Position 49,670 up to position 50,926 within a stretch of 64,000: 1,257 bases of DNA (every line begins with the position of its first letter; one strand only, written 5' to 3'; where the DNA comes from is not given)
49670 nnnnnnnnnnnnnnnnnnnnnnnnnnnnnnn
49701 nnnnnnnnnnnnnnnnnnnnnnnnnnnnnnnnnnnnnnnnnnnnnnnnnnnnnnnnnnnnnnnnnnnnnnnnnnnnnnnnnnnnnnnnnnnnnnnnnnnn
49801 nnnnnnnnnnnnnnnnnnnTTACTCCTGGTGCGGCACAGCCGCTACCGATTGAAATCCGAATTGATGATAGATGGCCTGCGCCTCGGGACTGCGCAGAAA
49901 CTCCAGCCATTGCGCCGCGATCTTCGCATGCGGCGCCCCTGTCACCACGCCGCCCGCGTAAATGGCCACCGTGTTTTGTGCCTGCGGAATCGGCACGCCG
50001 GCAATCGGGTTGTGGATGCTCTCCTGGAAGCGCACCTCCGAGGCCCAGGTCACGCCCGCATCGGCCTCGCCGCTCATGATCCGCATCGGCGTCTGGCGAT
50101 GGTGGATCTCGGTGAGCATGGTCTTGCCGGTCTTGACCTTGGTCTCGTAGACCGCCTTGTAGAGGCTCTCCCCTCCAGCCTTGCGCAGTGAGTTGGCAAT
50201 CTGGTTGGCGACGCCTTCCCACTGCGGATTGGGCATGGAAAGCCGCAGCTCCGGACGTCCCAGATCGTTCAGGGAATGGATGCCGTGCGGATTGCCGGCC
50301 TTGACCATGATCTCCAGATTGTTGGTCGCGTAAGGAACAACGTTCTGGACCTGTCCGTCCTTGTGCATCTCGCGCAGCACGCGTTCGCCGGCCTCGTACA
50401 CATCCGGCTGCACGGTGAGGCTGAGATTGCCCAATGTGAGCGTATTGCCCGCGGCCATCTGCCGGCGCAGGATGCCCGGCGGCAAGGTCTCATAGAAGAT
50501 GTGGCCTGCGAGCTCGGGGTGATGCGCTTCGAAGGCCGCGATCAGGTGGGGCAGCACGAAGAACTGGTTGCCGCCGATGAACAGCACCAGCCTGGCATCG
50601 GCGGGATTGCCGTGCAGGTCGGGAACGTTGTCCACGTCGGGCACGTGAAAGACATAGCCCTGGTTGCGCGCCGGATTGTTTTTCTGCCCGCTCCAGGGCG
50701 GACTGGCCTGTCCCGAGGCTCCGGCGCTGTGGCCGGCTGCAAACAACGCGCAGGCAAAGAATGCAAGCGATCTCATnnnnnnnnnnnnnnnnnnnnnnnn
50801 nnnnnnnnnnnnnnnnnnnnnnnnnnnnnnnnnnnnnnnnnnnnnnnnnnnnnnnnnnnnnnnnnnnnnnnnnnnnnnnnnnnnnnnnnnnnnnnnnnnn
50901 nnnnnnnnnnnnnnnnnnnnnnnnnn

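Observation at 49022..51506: Three-gene periplasmic thiosulfate module: Tat DsrE-like + oxyanion-binding protein + TsdA-like cytochrome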

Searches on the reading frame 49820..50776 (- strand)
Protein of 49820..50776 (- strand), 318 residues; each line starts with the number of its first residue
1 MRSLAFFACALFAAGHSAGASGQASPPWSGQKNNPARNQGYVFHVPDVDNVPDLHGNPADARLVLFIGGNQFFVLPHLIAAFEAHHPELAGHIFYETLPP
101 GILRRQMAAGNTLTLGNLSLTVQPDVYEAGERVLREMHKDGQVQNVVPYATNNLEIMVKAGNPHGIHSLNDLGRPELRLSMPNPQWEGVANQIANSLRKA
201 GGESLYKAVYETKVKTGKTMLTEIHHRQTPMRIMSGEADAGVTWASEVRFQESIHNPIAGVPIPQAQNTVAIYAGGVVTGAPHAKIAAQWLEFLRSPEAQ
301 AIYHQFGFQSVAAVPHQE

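Call 3: search_protein_families(library=pfam, proteins=[window:49820-50776:-], max_evalue=0.01)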
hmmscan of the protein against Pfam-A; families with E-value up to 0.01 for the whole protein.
window:49820-50776:- (318 aa): 5 families
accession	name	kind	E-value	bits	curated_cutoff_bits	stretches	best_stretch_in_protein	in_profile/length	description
PF13531.11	SBP_bac_11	-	1.2e-46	159.7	25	1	64-309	2-227/227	Bacterial extracellular solute-binding protein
PF01547.30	SBP_bac_1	-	4.9e-06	27.2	26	1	235-301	227-307/307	Bacterial extracellular solute-binding protein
PF12727.12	PBP_like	-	1.8e-05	24.4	27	1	139-243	56-150/193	PBP superfamily domain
PF13416.11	SBP_bac_8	-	5.4e-05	23.5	27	1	210-305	162-254/279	Bacterial extracellular solute-binding protein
PF13343.11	SBP_bac_6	-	0.0046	16.9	24.6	1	135-308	47-216/245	Bacterial extracellular solute-binding protein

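Call 4: search_protein_families(library=ncbifam, proteins=[window:49820-50776:-], max_evalue=0.01)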
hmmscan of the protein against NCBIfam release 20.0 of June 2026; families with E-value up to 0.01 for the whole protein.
window:49820-50776:- (318 aa): 5 families
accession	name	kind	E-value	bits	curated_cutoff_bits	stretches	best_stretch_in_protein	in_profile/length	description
NF002918.0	PRK03537.1-4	equivalog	1.6e-07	30.9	288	1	135-309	67-244/246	molybdate ABC transporter substrate-binding protein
TIGR01256.1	modA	equivalog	4.4e-07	30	62.5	1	133-307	53-217/217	molybdate ABC transporter substrate-binding protein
TIGR00971.1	3a0106s03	subfamily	5.1e-07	29.3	155.5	1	144-305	96-265/315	sulfate ABC transporter substrate-binding protein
NF008106.0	PRK10852.1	subfamily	4.1e-06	26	308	1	146-191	115-159/338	thiosulfate ABC transporter substrate-binding protein CysP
NF008022.0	PRK10752.1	subfamily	0.00017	21.1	288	1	143-190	106-152/329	sulfate ABC transporter substrate-binding protein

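Call 7: search_solved_structures(query=window:49820-50776:-, max_evalue=0.01, show_alignments=2)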
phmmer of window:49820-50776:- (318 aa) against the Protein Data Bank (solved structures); distinct sequences matched with E-value up to 0.01: 6.
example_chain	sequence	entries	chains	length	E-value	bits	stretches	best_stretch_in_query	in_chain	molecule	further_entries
6ddn_A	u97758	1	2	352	9.6e-06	28.3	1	107-311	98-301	Probable sulfate-binding lipoprotein SubI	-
1sbp_A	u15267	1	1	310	0.00045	22.8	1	81-191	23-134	SULFATE-BINDING PROTEIN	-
2hxw_A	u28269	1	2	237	0.0039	19.8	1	134-309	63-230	Major antigenic peptide PEB3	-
3fir_A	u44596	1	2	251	0.0042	19.6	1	134-309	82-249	Major antigenic peptide PEB3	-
3fj7_A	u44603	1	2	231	0.0044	19.6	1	134-309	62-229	Major antigenic peptide PEB3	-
3fjg_A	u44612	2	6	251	0.0056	19.2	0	134-309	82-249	Major antigenic peptide PEB3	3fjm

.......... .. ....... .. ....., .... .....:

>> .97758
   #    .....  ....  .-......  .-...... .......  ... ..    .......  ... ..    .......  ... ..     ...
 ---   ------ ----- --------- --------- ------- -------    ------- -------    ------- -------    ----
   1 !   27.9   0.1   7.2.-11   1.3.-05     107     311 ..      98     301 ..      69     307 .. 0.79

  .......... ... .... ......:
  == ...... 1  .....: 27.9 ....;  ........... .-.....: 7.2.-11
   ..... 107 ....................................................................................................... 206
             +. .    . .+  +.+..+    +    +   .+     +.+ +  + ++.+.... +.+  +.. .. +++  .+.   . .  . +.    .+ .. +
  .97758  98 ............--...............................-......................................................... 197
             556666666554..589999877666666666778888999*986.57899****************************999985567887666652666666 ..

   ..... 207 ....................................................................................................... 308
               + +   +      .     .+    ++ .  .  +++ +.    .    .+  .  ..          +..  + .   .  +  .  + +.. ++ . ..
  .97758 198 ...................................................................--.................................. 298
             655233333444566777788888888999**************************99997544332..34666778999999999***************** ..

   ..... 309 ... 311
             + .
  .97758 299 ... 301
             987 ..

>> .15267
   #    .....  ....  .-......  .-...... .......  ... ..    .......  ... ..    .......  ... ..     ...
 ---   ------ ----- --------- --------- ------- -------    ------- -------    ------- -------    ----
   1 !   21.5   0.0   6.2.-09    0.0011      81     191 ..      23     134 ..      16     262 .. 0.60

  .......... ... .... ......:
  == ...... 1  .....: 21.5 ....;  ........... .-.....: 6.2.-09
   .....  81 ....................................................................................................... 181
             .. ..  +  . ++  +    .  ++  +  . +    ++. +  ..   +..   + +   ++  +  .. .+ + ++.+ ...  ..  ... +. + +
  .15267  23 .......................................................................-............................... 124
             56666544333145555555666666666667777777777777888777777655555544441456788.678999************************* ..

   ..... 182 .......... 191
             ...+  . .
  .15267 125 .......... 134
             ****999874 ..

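Call 35: find_homologous_proteins(query=window:49820-50776:-)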
Query window:49820-50776:- (318 aa): 2480 proteins with E <= 0.001 among 4665 candidates; the best 120 are listed.
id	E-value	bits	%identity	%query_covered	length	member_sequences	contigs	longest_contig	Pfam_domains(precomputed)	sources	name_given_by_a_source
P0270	1.5e-210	716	98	100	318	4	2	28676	PF13531.12,PF12727.13,PF01547.31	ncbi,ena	-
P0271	7.5e-190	648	87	100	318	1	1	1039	PF13531.12,PF12727.13,PF01547.31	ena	-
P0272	2.1e-181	620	85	100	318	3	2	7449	PF13531.12,PF01547.31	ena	-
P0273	2.0e-180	617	85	100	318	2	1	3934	PF13531.12,PF01547.31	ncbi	-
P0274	1.9e-177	607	83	100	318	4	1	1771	PF13531.12,PF12727.13,PF01547.31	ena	-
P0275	6.0e-176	602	81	100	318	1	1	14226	PF13531.12,PF12727.13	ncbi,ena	-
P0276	1.8e-174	597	81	100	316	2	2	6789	PF13531.12,PF01547.31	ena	-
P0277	4.4e-173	593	81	100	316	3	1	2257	PF13531.12,PF01547.31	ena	-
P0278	1.6e-171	588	85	92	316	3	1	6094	PF13531.12,PF12727.13,PF01547.31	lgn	-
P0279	3.8e-171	587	81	100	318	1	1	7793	PF13531.12,PF12727.13,PF01547.31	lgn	-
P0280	7.5e-170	582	81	99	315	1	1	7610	PF13531.12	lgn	-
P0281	3.3e-168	577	82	92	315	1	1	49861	PF13531.12,PF01547.31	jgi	jgi:accessory colonization factor AcfC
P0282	3.9e-165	567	81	96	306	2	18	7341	PF13531.12,PF12727.13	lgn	-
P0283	1.9e-163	561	79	98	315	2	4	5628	PF13531.12,PF13416.12,PF12727.13,PF01547.31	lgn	-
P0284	2.0e-161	555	79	92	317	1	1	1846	PF13531.12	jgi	jgi:molybdate transport system substrate-binding protein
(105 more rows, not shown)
